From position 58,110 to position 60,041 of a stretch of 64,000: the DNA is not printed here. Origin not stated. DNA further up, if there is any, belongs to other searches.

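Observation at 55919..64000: SipW/TasA-like fibre locus: five paralogous SipW-substrate proteins, two SipW peptidases and an embedded McrB-like ATPase pair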

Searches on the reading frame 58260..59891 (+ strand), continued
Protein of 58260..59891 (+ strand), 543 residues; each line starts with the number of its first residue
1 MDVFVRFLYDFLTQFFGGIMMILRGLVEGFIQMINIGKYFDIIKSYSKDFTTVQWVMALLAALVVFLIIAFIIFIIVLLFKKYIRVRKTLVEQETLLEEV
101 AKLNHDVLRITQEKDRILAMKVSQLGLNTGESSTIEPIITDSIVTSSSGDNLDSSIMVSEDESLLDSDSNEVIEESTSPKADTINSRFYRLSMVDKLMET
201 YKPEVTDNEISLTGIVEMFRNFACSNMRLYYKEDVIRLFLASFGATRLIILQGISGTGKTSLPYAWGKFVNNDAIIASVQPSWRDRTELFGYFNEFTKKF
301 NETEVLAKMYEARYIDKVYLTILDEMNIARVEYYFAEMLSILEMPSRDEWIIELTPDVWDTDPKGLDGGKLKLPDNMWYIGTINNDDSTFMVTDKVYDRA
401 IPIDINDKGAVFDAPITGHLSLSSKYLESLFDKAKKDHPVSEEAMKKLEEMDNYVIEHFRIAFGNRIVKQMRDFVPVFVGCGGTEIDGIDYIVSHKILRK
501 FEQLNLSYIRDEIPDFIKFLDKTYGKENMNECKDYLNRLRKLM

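Call 88: search_protein_families(library=pfam, proteins=[L057:2104-3510:+, L074:5868-7274:+, L015:6604-7413:+, L069:1006-2409:+, L050:5865-7304:+, L084:11672-16492:+, L084:1974-3197:+], max_evalue=0.001)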
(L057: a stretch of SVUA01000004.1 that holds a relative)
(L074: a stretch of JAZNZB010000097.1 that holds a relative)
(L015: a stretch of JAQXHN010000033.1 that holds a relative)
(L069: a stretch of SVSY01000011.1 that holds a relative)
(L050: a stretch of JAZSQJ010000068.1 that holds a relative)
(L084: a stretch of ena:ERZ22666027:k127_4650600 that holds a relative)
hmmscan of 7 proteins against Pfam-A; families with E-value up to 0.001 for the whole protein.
L057:2104-3510:+ (468 aa): 3 families
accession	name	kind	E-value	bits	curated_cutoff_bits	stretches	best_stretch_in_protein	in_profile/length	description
PF00563.25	EAL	-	3.2e-25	89.3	31.3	1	221-450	9-236/236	EAL domain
PF13487.12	HD_5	-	8.5e-13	48.8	27.2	1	54-190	39-168/170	HD domain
PF01966.28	HD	-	1.9e-12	47.9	22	1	24-161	2-115/116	HD domain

L074:5868-7274:+ (468 aa): 3 families
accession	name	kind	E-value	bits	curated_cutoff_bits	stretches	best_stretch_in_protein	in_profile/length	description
PF00563.25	EAL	-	2e-26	93.2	31.3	1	221-450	9-236/236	EAL domain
PF13487.12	HD_5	-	3.3e-12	46.9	27.2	1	55-192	40-170/170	HD domain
PF01966.28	HD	-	1.1e-08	35.8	22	1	24-161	2-115/116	HD domain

L015:6604-7413:+ (269 aa): 1 family
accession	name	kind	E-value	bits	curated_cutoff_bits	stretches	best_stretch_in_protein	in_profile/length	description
PF00563.25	EAL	-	1.1e-46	159.6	31.3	1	39-261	14-235/236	EAL domain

L069:1006-2409:+ (467 aa): 3 families
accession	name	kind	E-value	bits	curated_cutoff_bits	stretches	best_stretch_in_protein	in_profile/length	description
PF00563.25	EAL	-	5.9e-33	114.6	31.3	1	224-449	13-236/236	EAL domain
PF13487.12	HD_5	-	1.9e-14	54.2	27.2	1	58-191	44-170/170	HD domain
PF01966.28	HD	-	2.2e-10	41.3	22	1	24-160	3-115/116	HD domain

L050:5865-7304:+ (479 aa): 2 families
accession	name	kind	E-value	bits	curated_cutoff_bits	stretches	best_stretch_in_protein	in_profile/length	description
PF00563.25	EAL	-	1.5e-46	159.1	31.3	1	247-471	13-236/236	EAL domain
PF13487.12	HD_5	-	1.4e-16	61.2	27.2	1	123-193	98-168/170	HD domain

L084:11672-16492:+ (1607 aa): 2 families
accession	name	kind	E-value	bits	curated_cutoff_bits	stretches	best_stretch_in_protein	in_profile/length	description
PF13306.12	LRR_5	-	2.7e-55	186.1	27.7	4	776-899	2-125/127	BspA type Leucine rich repeat region (6 copies)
PF13855.12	LRR_8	-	0.00025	21.2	27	0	1058-1076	6-24/61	Leucine rich repeat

L084:1974-3197:+ (407 aa): 0 families

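Call 93: find_related_loci(query=A1, collection=viral_contigs, flank=5000)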
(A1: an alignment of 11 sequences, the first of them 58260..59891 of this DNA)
Query A1 (543 aa) in viral_contigs; peptide patterns used: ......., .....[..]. (x = any residue, [..] = any of these).
165 stretches matched a pattern, but none encodes a relative of the query by tblastn (E <= 1e-3).

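Call 94: search_dna_similar(query=window:58260-59891:+, collection=plasmids, mode=protein, max_evalue=1e-10, max_rows=15)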
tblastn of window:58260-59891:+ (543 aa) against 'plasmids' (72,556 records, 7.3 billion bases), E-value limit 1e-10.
Records with a match: 241; places in all: 246; records where one place covers at least 80% of the query: 0.
Best place of each record, by identity: <60% 241.
By first word of the organism name: Klebsiella 135; Bacillus 18; Salmonella 13; Escherichia 12; Enterobacter 8; Citrobacter 6; Rhizobium 5; Synechocystis 4; Deinococcus 3; Priestia 3; and 27 more.
By predicted mobility (MOB-suite, as given by PLSDB): non-mobilizable 150; conjugative 50; mobilizable 41.
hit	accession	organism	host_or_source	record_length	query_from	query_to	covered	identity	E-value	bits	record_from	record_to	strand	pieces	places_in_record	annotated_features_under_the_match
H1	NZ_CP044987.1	Deinococcus sp. AJ005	single cell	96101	229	524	55%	38.6%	2e-53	203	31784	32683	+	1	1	AAA family ATPase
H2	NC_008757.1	Polaromonas naphthalenivorans CJ2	-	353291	185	499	58%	33.9%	2e-50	194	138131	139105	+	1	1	AAA family ATPase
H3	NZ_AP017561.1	Pseudanabaena sp. ABRG5-3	-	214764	229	501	50%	39.0%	5e-50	192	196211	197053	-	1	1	hypothetical protein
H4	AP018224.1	Nostoc linckia NIES-25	-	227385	224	498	51%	36.5%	5e-48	187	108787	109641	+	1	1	hypothetical protein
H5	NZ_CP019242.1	Rhodoferax antarcticus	Whole organism,environment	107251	229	500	50%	35.9%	5e-44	175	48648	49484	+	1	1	AAA family ATPase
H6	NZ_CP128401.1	Candidatus Chlorohelix allophototropha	Single colony of Candidatus Chlorohelix ...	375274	225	541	58%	27.1%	4e-17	93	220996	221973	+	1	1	EVE domain-containing protein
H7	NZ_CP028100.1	Synechocystis sp. IPPAS B-1465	axenic culture,Synechocystis sp. GT-L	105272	106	400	54%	28.3%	5e-24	114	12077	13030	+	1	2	AAA family ATPase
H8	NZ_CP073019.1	Synechocystis sp. PCC 6803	cell culture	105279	106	400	54%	28.3%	5e-24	114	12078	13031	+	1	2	AAA family ATPase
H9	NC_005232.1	Synechocystis sp. PCC 6803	-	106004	106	400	54%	28.3%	5e-24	114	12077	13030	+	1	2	AAA family ATPase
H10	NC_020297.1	Synechocystis sp. PCC 6803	-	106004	106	400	54%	28.3%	5e-24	114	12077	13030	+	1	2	AAA family ATPase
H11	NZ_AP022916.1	Bacillus cereus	-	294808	228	502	51%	29.9%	2e-24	115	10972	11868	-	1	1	AAA family ATPase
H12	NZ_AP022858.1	Bacillus cereus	-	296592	228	502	51%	29.9%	2e-24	115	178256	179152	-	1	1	AAA family ATPase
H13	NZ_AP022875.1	Bacillus cereus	-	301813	228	502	51%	29.9%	2e-24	115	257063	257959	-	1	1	AAA family ATPase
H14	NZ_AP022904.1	Bacillus cereus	-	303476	228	502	51%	29.9%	2e-24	115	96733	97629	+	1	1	AAA family ATPase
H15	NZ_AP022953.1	Bacillus cereus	-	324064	228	502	51%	29.9%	2e-24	115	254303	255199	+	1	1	AAA family ATPase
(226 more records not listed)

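Call 96: search_protein_families(library=ncbifam, proteins=[L084:11075-11629:+, L001:13572-14120:+, L072:6089-6643:+, L009:1045-1635:+, L009:1644-2261:+, L009:2271-3203:+, L009:7651-8433:+], max_evalue=0.05)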
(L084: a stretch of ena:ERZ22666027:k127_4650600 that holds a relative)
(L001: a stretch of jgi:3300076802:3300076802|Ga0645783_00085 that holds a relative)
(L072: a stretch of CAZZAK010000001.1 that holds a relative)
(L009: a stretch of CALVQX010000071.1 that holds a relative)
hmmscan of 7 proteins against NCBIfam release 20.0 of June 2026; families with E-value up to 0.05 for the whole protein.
L084:11075-11629:+ (184 aa): 4 families
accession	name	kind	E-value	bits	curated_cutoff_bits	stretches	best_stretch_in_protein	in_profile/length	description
TIGR02228.1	sigpep_I_arch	equivalog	2.4e-21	76.3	51.85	1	4-164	2-155/158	signal peptidase I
NF046067.1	SigPepSipWBacil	equivalog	9.1e-19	67.8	190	1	4-173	3-171/189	signal peptidase I SipW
TIGR02227.1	sigpep_I_bact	equivalog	1.6e-06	28.1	47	1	34-110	15-88/162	signal peptidase I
NF008114.0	PRK10861.1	equivalog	0.035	13.4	277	1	37-67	80-110/324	signal peptidase I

L001:13572-14120:+ (182 aa): 4 families
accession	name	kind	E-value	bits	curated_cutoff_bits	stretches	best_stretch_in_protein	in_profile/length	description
TIGR02228.1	sigpep_I_arch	equivalog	1.8e-22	79.9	51.85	1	5-161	3-146/158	signal peptidase I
NF046067.1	SigPepSipWBacil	equivalog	2.3e-19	69.7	190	1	3-179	2-171/189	signal peptidase I SipW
TIGR02227.1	sigpep_I_bact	equivalog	7.8e-07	29.1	47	1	30-104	12-86/162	signal peptidase I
NF008114.0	PRK10861.1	equivalog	0.0058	16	277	1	24-63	70-107/324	signal peptidase I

L072:6089-6643:+ (184 aa): 0 families

L009:1045-1635:+ (196 aa): 0 families

L009:1644-2261:+ (205 aa): 0 families

L009:2271-3203:+ (310 aa): 0 families

L009:7651-8433:+ (260 aa): 1 family
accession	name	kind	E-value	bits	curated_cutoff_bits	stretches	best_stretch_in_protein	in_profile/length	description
NF038219.1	IcmV_IVB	equivalog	0.027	14.5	100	0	12-59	59-106/149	type IVB secretion system protein IcmV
